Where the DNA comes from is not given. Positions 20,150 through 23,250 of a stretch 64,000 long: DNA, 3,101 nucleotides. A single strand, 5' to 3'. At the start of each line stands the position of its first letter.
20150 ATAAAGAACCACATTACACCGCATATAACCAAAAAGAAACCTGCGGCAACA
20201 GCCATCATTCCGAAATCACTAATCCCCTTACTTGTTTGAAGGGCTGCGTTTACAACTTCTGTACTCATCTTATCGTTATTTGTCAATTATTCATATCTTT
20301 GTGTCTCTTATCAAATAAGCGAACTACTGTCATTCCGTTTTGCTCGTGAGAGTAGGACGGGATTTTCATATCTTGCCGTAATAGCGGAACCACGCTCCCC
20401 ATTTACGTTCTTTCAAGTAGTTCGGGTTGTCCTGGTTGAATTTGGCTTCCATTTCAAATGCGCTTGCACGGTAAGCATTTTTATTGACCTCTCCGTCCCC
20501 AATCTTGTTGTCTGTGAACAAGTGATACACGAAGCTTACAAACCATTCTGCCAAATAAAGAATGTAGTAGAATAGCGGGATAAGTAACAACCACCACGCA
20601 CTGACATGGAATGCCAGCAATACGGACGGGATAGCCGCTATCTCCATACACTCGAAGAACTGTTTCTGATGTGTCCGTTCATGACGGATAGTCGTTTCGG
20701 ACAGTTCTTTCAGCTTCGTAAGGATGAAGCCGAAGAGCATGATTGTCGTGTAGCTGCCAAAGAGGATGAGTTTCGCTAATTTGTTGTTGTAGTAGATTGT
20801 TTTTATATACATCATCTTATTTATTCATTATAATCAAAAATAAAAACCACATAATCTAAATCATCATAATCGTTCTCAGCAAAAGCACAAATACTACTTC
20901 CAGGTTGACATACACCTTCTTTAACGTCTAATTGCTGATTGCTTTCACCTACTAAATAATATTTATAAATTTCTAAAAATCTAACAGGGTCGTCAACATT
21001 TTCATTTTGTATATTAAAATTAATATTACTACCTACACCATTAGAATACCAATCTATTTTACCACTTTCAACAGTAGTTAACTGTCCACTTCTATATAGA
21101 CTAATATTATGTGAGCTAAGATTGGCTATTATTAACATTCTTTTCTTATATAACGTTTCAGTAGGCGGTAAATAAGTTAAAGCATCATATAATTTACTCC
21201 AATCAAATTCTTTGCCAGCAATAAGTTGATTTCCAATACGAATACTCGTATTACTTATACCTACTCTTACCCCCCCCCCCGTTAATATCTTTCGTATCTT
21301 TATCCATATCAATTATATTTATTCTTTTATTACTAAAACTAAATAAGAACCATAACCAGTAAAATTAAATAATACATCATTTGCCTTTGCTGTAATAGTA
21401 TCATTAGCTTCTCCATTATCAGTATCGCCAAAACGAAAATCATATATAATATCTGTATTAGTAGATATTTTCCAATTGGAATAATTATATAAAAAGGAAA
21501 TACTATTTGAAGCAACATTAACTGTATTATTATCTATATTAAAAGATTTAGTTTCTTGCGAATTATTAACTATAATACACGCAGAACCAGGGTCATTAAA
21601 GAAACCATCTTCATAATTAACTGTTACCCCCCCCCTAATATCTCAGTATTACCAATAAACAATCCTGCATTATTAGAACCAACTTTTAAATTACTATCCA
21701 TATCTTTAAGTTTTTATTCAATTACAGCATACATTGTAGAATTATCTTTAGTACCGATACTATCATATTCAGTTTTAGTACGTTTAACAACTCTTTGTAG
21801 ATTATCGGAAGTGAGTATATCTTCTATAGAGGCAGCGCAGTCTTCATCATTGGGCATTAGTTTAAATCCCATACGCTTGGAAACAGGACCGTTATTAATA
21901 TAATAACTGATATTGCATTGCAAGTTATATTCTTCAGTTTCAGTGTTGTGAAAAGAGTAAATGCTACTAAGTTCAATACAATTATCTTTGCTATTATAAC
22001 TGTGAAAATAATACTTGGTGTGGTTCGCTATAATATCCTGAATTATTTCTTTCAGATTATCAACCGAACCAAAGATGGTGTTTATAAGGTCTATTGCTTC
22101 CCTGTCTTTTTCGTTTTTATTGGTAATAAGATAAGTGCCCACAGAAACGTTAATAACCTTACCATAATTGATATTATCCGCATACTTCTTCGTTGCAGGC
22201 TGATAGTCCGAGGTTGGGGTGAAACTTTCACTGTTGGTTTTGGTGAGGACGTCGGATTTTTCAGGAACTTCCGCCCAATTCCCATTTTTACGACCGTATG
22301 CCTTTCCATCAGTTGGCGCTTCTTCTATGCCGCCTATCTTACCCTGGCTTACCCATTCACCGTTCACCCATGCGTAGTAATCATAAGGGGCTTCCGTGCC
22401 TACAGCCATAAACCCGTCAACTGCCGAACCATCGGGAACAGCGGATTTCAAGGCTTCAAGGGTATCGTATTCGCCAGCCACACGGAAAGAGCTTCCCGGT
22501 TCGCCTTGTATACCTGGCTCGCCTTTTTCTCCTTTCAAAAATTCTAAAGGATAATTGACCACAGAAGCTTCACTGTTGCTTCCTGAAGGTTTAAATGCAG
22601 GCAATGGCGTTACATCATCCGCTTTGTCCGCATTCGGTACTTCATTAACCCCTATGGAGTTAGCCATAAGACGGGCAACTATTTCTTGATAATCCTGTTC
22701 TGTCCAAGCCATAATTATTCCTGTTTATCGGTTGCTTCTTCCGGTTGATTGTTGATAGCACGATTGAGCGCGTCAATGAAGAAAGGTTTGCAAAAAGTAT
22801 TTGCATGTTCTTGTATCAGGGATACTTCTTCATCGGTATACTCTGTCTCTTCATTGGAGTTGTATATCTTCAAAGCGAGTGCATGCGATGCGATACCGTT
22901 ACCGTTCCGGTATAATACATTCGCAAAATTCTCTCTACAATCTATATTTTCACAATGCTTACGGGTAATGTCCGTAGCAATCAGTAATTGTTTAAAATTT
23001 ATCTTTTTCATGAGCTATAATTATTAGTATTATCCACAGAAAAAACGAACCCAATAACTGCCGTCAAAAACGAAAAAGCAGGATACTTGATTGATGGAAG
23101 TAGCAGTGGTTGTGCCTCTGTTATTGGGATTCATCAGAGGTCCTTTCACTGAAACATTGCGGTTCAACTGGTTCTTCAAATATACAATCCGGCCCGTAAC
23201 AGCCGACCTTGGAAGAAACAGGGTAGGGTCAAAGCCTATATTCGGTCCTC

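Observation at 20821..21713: G9 and G11 homopolymer tracts gate two paralogous AT-rich ORFs downstream of the tail-fibre gene: candidate slipped-strand phase-variable fibre-tip or accessory cassette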

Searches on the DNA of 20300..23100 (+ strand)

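Call 6: search_dna_similar(query=window:20300-23100:+, collection=phages, mode=near)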
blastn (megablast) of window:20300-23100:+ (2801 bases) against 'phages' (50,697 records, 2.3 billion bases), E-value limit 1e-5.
Records with a match: 1; places in all: 1; records where one place covers at least 80% of the query: 0.
Best place of each record, by identity: 80-90% 1.
By first word of the organism name: Bacteroides 1.
By host as written in the record: Bacteroides salyersiae BSC162 1.
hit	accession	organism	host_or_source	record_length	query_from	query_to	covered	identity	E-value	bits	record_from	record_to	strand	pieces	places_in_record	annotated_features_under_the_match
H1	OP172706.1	Bacteroides phage BS162P1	Bacteroides salyersiae BSC162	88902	522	1473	23%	87.3%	2e-143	736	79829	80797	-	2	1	hypothetical protein (x3)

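Call 8: get_annotated_region(hit=H1, flank=6000)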
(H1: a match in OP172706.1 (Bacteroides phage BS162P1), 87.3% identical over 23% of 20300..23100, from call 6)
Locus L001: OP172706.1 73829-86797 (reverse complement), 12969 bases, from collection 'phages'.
description: Bacteroides phage BS162P1, partial genome.
organism: Bacteroides phage BS162P1 (NCBI taxid 2968579)
taxonomy: Viruses; Duplodnaviria; Heunggongvirae; Uroviricota; Caudoviricetes
host: Bacteroides salyersiae BSC162; source: municipal sewage; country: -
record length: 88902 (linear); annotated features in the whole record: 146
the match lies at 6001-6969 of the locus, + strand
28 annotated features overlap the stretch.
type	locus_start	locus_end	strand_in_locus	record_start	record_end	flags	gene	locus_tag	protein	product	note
CDS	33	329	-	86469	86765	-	-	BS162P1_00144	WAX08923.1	hypothetical protein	-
CDS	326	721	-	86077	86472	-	-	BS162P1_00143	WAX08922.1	hypothetical protein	-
CDS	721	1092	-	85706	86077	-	-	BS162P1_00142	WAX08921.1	hypothetical protein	-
CDS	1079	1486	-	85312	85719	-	-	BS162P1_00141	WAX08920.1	hypothetical protein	-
CDS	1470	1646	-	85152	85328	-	-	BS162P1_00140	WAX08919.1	hypothetical protein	-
CDS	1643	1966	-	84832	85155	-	-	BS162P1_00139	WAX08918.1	hypothetical protein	-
CDS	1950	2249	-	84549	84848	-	-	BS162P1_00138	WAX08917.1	hypothetical protein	-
CDS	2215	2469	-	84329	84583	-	-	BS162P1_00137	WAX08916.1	hypothetical protein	-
CDS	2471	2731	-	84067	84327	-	-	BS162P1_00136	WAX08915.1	hypothetical protein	-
CDS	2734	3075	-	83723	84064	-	-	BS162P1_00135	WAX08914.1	hypothetical protein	-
CDS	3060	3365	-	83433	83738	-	-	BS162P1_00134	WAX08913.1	hypothetical protein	-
CDS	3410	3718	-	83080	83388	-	-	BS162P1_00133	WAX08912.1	hypothetical protein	-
CDS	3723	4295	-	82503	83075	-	-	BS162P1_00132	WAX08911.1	hypothetical protein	-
CDS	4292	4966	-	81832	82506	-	-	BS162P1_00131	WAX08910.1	hypothetical protein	-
CDS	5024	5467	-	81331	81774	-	-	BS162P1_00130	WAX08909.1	hypothetical protein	-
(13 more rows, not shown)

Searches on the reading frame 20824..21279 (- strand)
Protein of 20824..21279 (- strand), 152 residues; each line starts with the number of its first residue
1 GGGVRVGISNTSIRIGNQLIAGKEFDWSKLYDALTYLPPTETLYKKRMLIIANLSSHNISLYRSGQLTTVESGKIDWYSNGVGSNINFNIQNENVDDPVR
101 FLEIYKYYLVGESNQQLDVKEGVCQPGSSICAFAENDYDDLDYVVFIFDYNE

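Call 39: predict_structure(alignment_id=A1)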
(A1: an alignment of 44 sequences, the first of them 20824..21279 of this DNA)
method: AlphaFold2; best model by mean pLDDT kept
length: 152 residues; sequences in the alignment: 44
mean_pLDDT: 40.5   pTM: 0.31
mean pLDDT of the five models: 40.5, 39.3, 38.9, 37.6, 34.0
residues with pLDDT >= 90: 0; 70-90: 0; 50-70: 16; < 50: 136
segments of 3 or more residues with pLDDT < 50: 1-47, 53-59, 61-102, 106-141, 149-152
pLDDT, mean of each block of 10 residues (from residue 1): 24 26 38 43 46 48 44 34 35 40 49 39 44 45 52 38
secondary structure, 60 per line:
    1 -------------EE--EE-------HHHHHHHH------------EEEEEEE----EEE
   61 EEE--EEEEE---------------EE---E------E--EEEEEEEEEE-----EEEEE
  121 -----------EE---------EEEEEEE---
elements in order: H27-34 E47-53 E58-63 E66-70 E101-110 E116-120 E143-149

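Call 41: find_homologous_proteins(query=A2, max_evalue=0.001)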
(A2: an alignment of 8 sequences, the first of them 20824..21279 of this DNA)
Query A2 (8 sequences) (152 aa, profile of the alignment): 799 proteins with E <= 0.001 among 2846 candidates; the best 120 are listed.
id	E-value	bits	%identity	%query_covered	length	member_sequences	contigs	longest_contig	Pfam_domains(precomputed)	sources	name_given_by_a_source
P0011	1.1e-80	287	76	100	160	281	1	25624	-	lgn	-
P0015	1.5e-78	280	76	100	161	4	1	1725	-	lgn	-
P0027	3.1e-78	279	74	99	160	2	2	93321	-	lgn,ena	-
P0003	6.5e-78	278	86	100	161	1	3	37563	-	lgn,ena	-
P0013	8.5e-78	278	77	100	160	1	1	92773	-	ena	-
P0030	1.7e-77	277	73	99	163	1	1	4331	-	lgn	-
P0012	2.9e-77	276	76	100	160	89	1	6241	-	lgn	-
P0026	5.5e-77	275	74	100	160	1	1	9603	-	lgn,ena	-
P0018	7.8e-77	275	75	100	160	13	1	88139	-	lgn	-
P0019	1.7e-76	274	76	100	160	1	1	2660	-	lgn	-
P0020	3.4e-76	273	77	99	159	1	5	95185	-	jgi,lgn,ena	jgi:hypothetical protein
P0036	7.3e-76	271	72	100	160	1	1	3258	-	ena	-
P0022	8.5e-76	271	75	99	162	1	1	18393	-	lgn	-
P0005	1.1e-75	271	84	100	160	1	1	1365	-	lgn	-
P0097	1.2e-75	271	70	99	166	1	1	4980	-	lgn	-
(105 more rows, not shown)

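Call 43: search_solved_structures(query=A2, max_evalue=10)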
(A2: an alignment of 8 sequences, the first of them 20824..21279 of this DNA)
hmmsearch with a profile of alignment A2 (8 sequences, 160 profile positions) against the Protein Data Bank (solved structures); distinct sequences matched with E-value up to 10: 1.
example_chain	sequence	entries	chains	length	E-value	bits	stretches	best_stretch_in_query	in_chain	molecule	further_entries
2yuv_A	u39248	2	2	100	0.15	15.2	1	83-134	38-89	Myosin-binding protein C, slow-type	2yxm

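Call 44: find_related_loci(query=A2, collection=genome_contigs, flank=3000)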
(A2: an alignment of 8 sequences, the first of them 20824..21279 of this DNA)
Query A2 (152 aa) in genome_contigs; peptide patterns used: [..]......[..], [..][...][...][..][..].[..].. (x = any residue, [..] = any of these).
102 stretches matched a pattern; 2 encode a relative of the query (tblastn E <= 1e-3); 2 distinct loci.
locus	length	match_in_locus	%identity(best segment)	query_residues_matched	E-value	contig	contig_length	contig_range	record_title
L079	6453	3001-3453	70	1-152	2e-71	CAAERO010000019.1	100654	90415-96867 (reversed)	MAG TPA_asm: Bacilli bacterium, isolate HGM10844, WGS project CAAERO010000000 data, contig: ERS608518_21_k95_61593, whol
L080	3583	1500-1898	41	25-152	2e-22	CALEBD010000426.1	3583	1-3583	MAG TPA_asm: uncultured Clostridium sp. isolate ERR912056_bin.49_CONCOCT_v1.1_MAG genome assembly, contig: ERZ827043.111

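Call 47: search_protein_representatives(alignment_id=A1)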
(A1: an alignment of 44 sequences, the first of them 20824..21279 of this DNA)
Query: 44 sequences, 159 profile positions. Proteins with E-value up to 0.001 (for the whole library): 47; up to 1e-10: 29; up to 1e-30: 5. The best 47 are listed.
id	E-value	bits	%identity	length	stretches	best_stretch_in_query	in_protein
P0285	9.7e-62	224.1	-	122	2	11-92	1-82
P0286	4.4e-49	183.0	-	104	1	56-159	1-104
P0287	7.8e-38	146.4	-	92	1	9-82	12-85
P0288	1.2e-35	139.3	-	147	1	11-156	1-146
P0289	3.2e-31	124.9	-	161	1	1-157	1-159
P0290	4.1e-28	114.8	-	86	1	95-159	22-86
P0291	5.4e-28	114.4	-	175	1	9-156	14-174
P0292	9.1e-25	104.0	-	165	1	5-114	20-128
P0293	1.4e-22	96.8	-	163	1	8-157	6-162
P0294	2.3e-21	92.9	-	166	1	10-154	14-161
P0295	1.2e-19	87.3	-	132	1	7-99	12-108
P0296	8.3e-19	84.6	-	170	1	7-93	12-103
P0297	4.9e-18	82.1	-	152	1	10-157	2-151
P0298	1.9e-17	80.1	-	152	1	11-156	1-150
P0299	5.4e-16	75.4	-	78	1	1-72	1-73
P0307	4.4e-12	62.7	-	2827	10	101-153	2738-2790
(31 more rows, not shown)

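Call 48: search_protein_families(library=pfam, proteins=[P0307, P0291, P0293, P0294, P0289], max_evalue=0.01)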
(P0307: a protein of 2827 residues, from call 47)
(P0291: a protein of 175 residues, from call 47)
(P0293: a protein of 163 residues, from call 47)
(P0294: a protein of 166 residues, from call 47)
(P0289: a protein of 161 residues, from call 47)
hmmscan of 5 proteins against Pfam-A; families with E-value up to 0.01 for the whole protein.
P0307 (2827 aa): 11 families
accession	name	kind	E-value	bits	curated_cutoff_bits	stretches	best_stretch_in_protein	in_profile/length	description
PF00028.23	Cadherin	-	2.1e-170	554.1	28.8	25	932-1016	10-90/93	Cadherin domain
PF22914.2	Fibulin_C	-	5.2e-100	328.6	24.6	0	2776-2814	22-63/99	Fibulin C-terminal Ig-like domain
PF16184.11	Cadherin_3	-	4.1e-63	210.4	25.5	1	55-151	10-102/106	Cadherin-like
PF23592.1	Cadherin_CELSR2_9th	-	1.2e-54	183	36.8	0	587-666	3-82/100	CELSR2-like, ninth cadherin domain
PF17803.7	Cadherin_4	-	8.6e-51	170.8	25.1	2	148-223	2-67/71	Bacterial cadherin-like domain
PF17963.7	Big_9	-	1.1e-37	129.2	23.6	0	157-258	1-88/89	Bacterial Ig domain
PF16270.11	DUF4923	-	2.7e-13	50.6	22.8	0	1917-1973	80-136/176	Lipocalin-like domain (DUF4923)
PF16157.10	DUF4865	-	9.2e-11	42.5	26.7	0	439-527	76-165/183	Domain of unknown function (DUF4865)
PF18033.7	SpuA_C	-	0.00044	20.8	26.3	0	424-457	48-81/93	SpuA C-terminal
PF22692.1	LlgE_F_G_D1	-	0.00049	20.6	27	0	1609-1634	5-30/64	Flagellar hook protein FlgE/F/G D1 domain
PF13653.12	GDPD_2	-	0.0035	18.2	27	0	758-770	15-27/30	Glycerophosphoryl diester phosphodiesterase family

P0291 (175 aa): 0 families

P0293 (163 aa): 0 families

P0294 (166 aa): 0 families

P0289 (161 aa): 0 families

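Call 58: predict_structure(alignment_id=A3)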
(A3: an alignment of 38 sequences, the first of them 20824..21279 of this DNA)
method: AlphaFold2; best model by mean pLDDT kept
length: 152 residues; sequences in the alignment: 38
mean_pLDDT: 76.1   pTM: 0.69
mean pLDDT of the five models: 76.1, 74.2, 74.1, 73.4, 72.6
residues with pLDDT >= 90: 49; 70-90: 49; 50-70: 39; < 50: 15
segments of 3 or more residues with pLDDT < 50: 1-10, 37-40
pLDDT, mean of each block of 10 residues (from residue 1): 42 56 62 56 68 95 91 86 71 92 84 80 94 76 89 74
secondary structure, 60 per line:
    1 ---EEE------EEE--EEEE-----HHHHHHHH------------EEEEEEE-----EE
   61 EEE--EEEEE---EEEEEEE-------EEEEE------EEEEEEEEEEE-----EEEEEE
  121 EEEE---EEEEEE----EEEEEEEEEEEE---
elements in order: E4-6 E13-15 E18-21 H27-34 E47-53 E59-63 E66-70 E74-80 E88-92 E99-109 E115-124 E128-133 E138-149

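Call 62: fold_search(model_id=the predicted structure, library=viral)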
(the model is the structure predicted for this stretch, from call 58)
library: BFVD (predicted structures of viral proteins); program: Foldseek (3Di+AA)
matches with E <= 10: 419; with E <= 0.001: 5
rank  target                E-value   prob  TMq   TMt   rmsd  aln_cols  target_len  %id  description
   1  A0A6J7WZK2            7.0e-05  1.00  0.37  0.40  19.1       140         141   11  Uncharacterized protein (Fragment) [uncultured Caudovirales phage]
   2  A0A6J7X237            3.0e-04  1.00  0.39  0.49  12.3       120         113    8  Uncharacterized protein [uncultured Caudovirales phage]
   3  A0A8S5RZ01            5.3e-04  1.00  0.34  0.42   7.0       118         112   12  Uncharacterized protein [Myoviridae sp. ctNQV2]
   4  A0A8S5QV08            5.6e-04  0.99  0.32  0.27  14.9       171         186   12  Uncharacterized protein [CrAss-like virus sp. ctDAq1]
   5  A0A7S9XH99            9.1e-04  0.98  0.29  0.14  10.6       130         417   11  Uncharacterized protein [Virus NIOZ-UU157]
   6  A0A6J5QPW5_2          3.1e-03  0.98  0.33  0.08  11.2       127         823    9  Uncharacterized protein [uncultured Caudovirales phage]
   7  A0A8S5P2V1            5.6e-03  0.91  0.25  0.27  15.4       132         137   13  Uncharacterized protein [Siphoviridae sp. ctur44]
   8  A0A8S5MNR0            6.2e-03  0.94  0.28  0.33   9.2       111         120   11  Uncharacterized protein [Myoviridae sp. ctI7W9]
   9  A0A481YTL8            6.5e-03  0.90  0.28  0.21  12.9       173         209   10  Uncharacterized protein [Marseillevirus LCMAC102]
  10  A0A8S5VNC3            6.5e-03  0.72  0.24  0.06  20.9       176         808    7  (no name in the UniProt tables at hand)
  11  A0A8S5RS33            1.0e-02  0.89  0.30  0.30  18.4       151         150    8  Uncharacterized protein [Siphoviridae sp. ctKy93]
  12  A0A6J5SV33            1.0e-02  0.72  0.27  0.20  15.2       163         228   10  Uncharacterized protein [uncultured Caudovirales phage]
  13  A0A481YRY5            1.1e-02  0.77  0.29  0.20  14.8       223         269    9  Uncharacterized protein [Iridovirus LCIVAC01]
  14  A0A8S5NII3            1.2e-02  0.60  0.22  0.28  17.2       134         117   13  Uncharacterized protein [Siphoviridae sp. cttpk5]
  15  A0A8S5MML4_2          1.3e-02  0.72  0.25  0.06  18.5       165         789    8  Cell wall surface anchor family domain protein [Siphoviridae sp. ctxc31]
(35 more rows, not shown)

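Call 77: fold_search(model_id=the predicted structure, library=pdb)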
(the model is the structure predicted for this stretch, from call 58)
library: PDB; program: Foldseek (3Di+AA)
matches with E <= 10: 627; with E <= 0.001: 0
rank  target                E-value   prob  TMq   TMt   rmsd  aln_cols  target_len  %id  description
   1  9eyq_A                9.7e-03  0.97  0.37  0.32  12.3       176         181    9  The structure of nonameric pore of RN1 variant of actinoporin Fav (released 2025-04-23)
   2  6bbw_A                9.7e-03  0.77  0.23  0.15  12.8       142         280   10  Structure of the major pilin protein (T3.2) from Streptococcus pyogenes serotype GAS13637 (released 2018-10-24)
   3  9eyl                  1.3e-02  0.94  0.35  0.30   8.3       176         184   11  dN53 deletion variant of monomeric Fav - actinoporin from Orbicella faveolata (released 2025-04-23)
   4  1gwy_A                1.7e-02  0.96  0.37  0.33   7.8       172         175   10  Crystal structure of the water-soluble state of the pore-forming cytolysin Sticholysin II (released 2003-06-12)
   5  6bbt_A                2.0e-02  0.77  0.27  0.18  10.7       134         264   13  Structure of the major pilin protein (T-13) from Streptococcus pyogenes serotype GAS131465 (released 2018-10-24)
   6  6bbt_B                2.2e-02  0.69  0.24  0.15  13.2       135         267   10  Structure of the major pilin protein (T-13) from Streptococcus pyogenes serotype GAS131465 (released 2018-10-24)
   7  7pud                  2.3e-02  0.91  0.35  0.31   9.4       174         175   10  Bryoporin - actinoporin from moss Physcomitrium patens (released 2022-09-28)
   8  1kd6_MODEL_1_A        2.7e-02  0.77  0.32  0.29   9.2       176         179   10  Solution structure of the eukaryotic pore-forming cytolysin equinatoxin II (released 2002-02-13)
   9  9do6_A                3.3e-02  0.91  0.33  0.36   8.1       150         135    9  Membrane-spanning OlyA/PlyB pore complex focused refinement (released 2025-09-24)
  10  5a9d_A                3.3e-02  0.47  0.24  0.20  18.2       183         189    9  Crystal structure of the extracellular domain of PepT1 (released 2015-09-09)
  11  4w9c_C                3.7e-02  0.85  0.26  0.27  11.3       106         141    9  pVHL:EloB:EloC in complex with (2S,4R)-1-(3,3-dimethylbutanoyl)-4-hydroxy-N-(4-(oxazol-5-yl)benzyl)pyrrolidine-2-carbo (released 2014-09-10)
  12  5u6f                  3.7e-02  0.75  0.30  0.19   9.7       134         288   10  Bacterial adhesin from Mobiluncus mulieris containing intramolecular disulfide, isopeptide, and ester bond cross-links ( (released 2018-06-13)
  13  6myk_A                3.9e-02  0.96  0.37  0.40   7.0       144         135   12  Pleurotus ostreatus OstreolysinA mutant E69A with Bis-Tris (released 2019-02-13)
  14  4oeb_A                4.1e-02  0.98  0.38  0.42   6.7       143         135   12  Structure of membrane binding protein pleurotolysin A from Pleurotus ostreatus (released 2015-02-18)
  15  6myi_C                4.1e-02  0.97  0.38  0.42   6.9       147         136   11  Pleurotus ostreatus OstreolysinA (released 2019-02-13)
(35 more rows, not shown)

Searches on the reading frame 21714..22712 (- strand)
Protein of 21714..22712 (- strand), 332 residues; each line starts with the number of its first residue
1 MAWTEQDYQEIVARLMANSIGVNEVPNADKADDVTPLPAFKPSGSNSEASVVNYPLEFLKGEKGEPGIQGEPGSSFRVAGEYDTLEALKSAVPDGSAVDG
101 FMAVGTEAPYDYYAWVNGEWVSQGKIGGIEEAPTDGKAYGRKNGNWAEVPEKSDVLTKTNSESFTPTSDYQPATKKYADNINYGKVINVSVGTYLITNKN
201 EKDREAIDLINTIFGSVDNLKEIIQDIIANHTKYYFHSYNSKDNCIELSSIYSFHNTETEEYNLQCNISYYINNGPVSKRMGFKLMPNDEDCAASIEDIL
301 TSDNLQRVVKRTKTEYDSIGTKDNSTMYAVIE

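Call 7: search_protein_families(library=pfam, proteins=[window:21714-22712:-], max_evalue=0.1)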
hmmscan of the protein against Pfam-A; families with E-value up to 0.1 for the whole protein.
window:21714-22712:- (332 aa): 2 families
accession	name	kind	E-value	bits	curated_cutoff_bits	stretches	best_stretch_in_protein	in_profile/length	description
PF24243.1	Phage_tail_C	-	0.00024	20.9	23.7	1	312-330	7-25/26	Phage tail tip domain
PF07921.17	Fibritin_C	-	0.0037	17.8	21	1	127-150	68-91/93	Fibritin C-terminal region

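Call 36: search_protein_families(library=phrogs, proteins=[window:21714-22712:-], max_evalue=0.01)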
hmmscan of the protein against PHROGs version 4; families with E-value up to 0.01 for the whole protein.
window:21714-22712:- (332 aa): 6 families
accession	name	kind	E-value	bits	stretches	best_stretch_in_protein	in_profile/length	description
phrog_15437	-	tail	1.1e-08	35.2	1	56-154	440-535/656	tail fiber protein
phrog_1056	-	tail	2.7e-05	24.1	1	126-251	434-547/582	fibritin neck whisker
phrog_3904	-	tail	6.8e-05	22.3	1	60-128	797-860/1086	tail fiber protein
phrog_26654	-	unknown function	0.00047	20.6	1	124-155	208-239/360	-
phrog_35286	-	unknown function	0.00076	19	1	57-142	154-231/750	-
phrog_2875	-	head and packaging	0.0032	17.7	1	113-152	109-146/382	virion structural protein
